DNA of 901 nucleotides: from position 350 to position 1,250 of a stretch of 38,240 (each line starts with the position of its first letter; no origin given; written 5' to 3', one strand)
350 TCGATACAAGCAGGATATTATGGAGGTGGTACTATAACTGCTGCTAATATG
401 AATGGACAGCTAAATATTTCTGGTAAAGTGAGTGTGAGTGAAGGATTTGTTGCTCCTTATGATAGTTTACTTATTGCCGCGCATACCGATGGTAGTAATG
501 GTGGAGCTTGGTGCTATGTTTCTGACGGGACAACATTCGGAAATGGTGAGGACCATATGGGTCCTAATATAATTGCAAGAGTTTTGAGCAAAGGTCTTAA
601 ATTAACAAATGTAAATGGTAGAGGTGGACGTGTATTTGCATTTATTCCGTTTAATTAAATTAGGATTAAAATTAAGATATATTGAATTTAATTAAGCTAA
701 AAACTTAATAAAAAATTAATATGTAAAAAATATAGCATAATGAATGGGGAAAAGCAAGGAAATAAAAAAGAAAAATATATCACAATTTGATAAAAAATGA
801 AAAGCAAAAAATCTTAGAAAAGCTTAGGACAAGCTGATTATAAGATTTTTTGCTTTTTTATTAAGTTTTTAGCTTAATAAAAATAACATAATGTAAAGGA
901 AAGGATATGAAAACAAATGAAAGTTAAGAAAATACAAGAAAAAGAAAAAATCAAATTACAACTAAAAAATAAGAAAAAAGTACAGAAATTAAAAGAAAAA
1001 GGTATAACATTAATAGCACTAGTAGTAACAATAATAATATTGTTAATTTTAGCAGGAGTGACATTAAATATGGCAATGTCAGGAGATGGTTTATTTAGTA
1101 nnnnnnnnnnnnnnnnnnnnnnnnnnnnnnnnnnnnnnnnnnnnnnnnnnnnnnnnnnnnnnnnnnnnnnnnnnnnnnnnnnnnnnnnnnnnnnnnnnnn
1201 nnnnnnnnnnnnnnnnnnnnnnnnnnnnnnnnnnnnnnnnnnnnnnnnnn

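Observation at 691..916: Candidate invertible promoter switch upstream of pilin-like gene A, apparently in the OFF orientation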

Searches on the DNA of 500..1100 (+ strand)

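Call 60: search_rna_families(source=window, start=500, end=1100, threshold=evalue, max_evalue=1)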
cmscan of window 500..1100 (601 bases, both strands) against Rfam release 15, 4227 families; matches with E-value up to 1: 1.
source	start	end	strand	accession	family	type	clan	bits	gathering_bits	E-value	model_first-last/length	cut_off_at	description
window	804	855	+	RF00900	mir-255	Gene; miRNA;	-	24.3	50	0.06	1-59/59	no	mir-255 microRNA precursor family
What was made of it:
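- There is no Rfam match above noise (call 60).
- Tried and rejected: Rfam gave only a noise-level miRNA hit (call 60).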

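Call 73: search_dna_similar(query=window:660-1100:+, collection=plasmids, mode=distant, max_rows=10)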
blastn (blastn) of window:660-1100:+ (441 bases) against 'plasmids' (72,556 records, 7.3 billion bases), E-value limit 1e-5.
No match.

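Call 74: search_dna_similar(query=window:660-1100:+, collection=phages, mode=distant, max_rows=10)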
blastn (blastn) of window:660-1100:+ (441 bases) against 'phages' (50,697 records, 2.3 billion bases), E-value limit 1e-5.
No match.
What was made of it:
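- Tried and rejected: Phage and plasmid BLAST gave no match (calls 73, 74).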
